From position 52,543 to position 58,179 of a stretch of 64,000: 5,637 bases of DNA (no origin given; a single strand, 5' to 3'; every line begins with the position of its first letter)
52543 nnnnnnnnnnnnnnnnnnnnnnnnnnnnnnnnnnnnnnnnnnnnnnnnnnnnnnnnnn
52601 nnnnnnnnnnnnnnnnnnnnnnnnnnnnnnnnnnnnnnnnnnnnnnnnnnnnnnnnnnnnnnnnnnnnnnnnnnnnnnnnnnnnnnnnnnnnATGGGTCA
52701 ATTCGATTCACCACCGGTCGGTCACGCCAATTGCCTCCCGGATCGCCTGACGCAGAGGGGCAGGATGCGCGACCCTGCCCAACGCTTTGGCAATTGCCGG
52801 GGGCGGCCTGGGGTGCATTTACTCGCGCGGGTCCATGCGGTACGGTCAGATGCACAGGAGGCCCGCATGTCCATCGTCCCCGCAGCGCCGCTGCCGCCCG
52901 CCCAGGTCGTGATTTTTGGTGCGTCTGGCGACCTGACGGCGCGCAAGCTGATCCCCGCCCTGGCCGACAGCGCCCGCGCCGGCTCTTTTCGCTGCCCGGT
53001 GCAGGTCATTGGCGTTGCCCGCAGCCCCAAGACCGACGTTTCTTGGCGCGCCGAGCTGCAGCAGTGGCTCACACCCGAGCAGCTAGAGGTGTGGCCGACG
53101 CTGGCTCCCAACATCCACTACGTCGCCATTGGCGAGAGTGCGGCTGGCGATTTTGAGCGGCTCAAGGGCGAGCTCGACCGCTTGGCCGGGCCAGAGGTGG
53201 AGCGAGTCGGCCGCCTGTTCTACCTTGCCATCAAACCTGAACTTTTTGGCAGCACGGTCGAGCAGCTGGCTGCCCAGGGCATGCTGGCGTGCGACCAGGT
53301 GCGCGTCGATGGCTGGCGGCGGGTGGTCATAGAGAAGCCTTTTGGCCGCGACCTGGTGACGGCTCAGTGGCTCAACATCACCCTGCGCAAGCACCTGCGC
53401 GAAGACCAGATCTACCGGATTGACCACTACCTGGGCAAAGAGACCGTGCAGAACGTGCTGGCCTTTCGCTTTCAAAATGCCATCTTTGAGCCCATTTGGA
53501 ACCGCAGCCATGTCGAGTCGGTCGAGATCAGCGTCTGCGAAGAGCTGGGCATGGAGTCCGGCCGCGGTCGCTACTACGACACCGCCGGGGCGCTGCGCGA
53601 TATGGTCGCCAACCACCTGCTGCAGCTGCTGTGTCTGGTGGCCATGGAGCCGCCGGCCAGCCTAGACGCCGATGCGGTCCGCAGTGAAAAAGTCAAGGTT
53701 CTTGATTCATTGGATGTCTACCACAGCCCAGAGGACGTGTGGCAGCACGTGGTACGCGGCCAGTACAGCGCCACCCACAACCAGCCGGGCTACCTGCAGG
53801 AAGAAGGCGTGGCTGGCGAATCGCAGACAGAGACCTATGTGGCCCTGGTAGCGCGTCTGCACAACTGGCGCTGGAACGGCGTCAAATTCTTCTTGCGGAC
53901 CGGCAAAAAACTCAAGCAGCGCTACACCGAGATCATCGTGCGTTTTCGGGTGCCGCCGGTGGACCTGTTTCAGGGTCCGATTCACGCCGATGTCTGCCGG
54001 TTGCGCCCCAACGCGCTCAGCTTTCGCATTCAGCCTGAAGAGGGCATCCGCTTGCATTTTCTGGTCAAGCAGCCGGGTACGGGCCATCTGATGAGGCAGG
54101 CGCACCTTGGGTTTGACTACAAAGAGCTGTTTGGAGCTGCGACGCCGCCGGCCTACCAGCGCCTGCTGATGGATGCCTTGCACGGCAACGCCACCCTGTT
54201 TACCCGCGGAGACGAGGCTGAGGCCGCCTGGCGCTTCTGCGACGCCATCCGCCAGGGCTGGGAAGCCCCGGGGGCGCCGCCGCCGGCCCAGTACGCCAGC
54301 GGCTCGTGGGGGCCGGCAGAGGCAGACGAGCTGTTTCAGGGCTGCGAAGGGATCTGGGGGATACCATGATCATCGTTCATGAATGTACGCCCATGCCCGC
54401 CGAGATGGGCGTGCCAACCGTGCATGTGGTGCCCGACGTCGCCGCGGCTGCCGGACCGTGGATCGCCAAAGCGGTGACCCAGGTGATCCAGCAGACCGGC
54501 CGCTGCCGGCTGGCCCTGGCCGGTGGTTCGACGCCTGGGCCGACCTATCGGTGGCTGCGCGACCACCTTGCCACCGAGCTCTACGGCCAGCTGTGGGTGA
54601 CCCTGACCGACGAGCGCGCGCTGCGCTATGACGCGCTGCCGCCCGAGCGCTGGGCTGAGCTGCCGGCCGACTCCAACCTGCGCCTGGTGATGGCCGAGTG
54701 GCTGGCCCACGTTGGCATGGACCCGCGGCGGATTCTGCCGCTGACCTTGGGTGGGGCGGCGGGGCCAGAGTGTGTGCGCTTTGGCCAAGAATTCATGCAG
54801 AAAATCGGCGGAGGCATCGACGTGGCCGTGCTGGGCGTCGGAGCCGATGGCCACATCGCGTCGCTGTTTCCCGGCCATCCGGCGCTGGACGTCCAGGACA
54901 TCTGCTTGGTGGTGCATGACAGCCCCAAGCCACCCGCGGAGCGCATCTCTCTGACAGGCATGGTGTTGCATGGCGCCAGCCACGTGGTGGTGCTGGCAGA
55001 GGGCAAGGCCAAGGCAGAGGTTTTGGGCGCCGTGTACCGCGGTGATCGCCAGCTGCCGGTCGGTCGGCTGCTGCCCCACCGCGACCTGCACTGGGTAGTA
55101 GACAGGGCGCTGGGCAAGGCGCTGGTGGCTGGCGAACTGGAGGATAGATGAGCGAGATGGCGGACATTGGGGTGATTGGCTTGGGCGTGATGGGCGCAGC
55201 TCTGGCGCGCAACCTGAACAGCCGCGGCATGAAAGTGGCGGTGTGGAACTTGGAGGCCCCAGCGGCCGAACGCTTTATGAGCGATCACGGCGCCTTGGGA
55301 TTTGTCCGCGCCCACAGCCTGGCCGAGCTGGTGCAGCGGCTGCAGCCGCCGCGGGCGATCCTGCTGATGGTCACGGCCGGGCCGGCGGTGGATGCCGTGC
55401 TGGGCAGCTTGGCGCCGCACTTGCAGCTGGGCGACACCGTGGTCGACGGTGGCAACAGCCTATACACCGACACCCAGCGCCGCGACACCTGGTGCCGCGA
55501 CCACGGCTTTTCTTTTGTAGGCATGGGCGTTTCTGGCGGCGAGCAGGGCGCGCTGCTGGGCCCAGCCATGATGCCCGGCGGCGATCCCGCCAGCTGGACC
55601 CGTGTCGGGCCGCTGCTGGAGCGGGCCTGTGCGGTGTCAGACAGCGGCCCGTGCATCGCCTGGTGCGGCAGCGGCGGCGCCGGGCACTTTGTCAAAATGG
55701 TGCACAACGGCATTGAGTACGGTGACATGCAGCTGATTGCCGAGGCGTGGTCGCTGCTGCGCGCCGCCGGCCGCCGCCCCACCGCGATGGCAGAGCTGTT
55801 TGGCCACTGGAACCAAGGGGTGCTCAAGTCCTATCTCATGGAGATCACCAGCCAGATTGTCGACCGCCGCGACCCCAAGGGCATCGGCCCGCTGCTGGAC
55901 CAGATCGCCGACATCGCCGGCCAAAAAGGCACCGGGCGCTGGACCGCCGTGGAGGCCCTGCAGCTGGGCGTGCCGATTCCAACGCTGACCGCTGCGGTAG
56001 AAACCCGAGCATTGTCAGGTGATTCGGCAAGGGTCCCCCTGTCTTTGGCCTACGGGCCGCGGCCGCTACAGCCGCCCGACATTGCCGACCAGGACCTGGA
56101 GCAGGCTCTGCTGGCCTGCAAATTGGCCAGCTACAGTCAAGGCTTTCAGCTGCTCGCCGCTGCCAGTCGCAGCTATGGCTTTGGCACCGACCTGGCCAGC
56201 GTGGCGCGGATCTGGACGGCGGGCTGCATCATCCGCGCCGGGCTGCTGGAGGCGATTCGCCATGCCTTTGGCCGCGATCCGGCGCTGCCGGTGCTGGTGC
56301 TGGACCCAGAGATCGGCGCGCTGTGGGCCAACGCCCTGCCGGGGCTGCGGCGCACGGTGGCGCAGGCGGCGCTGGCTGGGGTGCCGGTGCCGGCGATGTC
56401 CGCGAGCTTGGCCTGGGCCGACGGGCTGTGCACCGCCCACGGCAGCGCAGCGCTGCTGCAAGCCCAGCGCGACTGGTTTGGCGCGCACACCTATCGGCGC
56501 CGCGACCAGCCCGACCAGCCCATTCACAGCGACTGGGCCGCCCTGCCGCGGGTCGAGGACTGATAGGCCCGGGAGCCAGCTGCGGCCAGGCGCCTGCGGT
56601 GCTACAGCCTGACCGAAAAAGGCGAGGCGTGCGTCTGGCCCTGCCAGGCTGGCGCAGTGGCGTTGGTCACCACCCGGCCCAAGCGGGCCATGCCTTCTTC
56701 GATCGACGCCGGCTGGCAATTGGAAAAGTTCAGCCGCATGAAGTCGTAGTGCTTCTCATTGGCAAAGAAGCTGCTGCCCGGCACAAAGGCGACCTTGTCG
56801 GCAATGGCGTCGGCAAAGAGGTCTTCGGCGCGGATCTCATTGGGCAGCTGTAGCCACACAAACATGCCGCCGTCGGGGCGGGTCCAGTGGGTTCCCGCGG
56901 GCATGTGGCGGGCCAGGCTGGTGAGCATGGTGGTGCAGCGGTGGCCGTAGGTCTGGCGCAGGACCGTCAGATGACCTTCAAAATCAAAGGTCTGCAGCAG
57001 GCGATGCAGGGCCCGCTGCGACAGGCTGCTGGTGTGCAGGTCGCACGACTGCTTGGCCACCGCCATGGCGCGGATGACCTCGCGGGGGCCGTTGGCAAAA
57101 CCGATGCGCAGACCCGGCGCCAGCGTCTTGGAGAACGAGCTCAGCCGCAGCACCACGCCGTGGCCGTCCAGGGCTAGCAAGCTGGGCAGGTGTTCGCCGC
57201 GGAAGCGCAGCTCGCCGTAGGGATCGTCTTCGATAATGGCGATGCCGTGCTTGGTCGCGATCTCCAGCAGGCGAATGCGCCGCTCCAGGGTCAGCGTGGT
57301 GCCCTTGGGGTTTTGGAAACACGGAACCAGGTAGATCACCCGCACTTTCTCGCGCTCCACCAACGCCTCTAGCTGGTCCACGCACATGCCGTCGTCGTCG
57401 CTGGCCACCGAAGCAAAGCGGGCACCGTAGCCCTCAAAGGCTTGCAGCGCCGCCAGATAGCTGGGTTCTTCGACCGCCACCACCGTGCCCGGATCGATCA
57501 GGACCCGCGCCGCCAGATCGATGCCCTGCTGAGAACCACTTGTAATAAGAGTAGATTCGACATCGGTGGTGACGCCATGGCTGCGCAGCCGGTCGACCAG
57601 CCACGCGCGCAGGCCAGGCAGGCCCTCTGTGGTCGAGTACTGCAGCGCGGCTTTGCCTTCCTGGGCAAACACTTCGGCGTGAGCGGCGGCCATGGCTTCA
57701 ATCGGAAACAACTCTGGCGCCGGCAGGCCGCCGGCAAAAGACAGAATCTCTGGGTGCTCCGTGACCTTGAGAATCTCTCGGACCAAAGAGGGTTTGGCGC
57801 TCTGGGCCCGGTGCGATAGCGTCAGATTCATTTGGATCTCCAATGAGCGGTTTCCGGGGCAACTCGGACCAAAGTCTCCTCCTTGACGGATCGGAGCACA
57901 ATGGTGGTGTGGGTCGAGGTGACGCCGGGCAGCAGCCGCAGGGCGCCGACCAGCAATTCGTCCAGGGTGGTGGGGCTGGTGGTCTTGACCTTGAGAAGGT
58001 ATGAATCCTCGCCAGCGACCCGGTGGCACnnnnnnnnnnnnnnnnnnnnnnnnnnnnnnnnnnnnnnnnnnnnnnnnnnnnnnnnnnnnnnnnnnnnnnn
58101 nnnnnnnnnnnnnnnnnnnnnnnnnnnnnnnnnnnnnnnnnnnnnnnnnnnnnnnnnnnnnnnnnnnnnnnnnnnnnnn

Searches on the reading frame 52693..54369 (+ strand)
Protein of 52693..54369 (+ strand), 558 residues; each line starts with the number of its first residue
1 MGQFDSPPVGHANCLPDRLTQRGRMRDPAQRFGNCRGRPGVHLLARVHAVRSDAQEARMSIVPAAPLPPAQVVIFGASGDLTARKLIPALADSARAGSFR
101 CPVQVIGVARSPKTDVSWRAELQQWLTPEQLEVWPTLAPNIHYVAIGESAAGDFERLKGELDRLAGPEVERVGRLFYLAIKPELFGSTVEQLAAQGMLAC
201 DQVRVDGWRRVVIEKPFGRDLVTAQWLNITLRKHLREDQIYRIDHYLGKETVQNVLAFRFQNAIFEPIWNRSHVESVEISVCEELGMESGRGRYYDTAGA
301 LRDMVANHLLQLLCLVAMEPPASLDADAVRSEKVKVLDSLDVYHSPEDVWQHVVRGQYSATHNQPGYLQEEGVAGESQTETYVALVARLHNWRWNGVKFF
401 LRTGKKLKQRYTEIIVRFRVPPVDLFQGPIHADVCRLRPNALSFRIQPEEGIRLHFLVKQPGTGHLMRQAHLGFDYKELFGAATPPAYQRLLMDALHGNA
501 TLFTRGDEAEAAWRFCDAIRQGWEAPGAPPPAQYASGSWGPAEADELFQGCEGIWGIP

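Call 72: search_protein_families(library=pfam, proteins=[window:52693-54369:+], max_evalue=0.0001)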
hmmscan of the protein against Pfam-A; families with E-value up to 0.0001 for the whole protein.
window:52693-54369:+ (558 aa): 2 families
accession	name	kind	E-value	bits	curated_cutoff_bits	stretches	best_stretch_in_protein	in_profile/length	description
PF02781.21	G6PD_C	-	8.4e-107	357.1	27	1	256-552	1-292/296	Glucose-6-phosphate dehydrogenase, C-terminal domain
PF00479.28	G6PD_N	-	7.1e-51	173.9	22.1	1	73-254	1-183/183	Glucose-6-phosphate dehydrogenase, NAD binding domain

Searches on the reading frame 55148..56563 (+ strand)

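Call 72: search_protein_families(library=pfam, proteins=[window:55148-56563:+], max_evalue=0.0001)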
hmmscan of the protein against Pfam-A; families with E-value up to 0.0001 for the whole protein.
window:55148-56563:+ (471 aa): 2 families
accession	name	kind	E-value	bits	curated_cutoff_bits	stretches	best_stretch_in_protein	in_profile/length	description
PF00393.24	6PGD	-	2.4e-98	329.6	27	1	179-463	1-290/290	6-phosphogluconate dehydrogenase, C-terminal domain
PF03446.21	NAD_binding_2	-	9.9e-43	146.4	21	1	6-169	1-155/161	NAD binding domain of 6-phosphogluconate dehydrogenase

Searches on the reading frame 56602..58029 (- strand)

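Call 72: search_protein_families(library=pfam, proteins=[window:56602-58029:-], max_evalue=0.0001)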
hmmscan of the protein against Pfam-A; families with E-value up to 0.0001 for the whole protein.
window:56602-58029:- (475 aa): 2 families
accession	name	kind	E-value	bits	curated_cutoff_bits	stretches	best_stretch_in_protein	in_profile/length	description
PF00155.27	Aminotran_1_2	-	1.4e-41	143.4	19.7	1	109-450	18-361/361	Aminotransferase class I and II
PF12897.13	Asp_aminotransf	-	1.4e-08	34.4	27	1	121-457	55-412/421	Aspartate amino-transferase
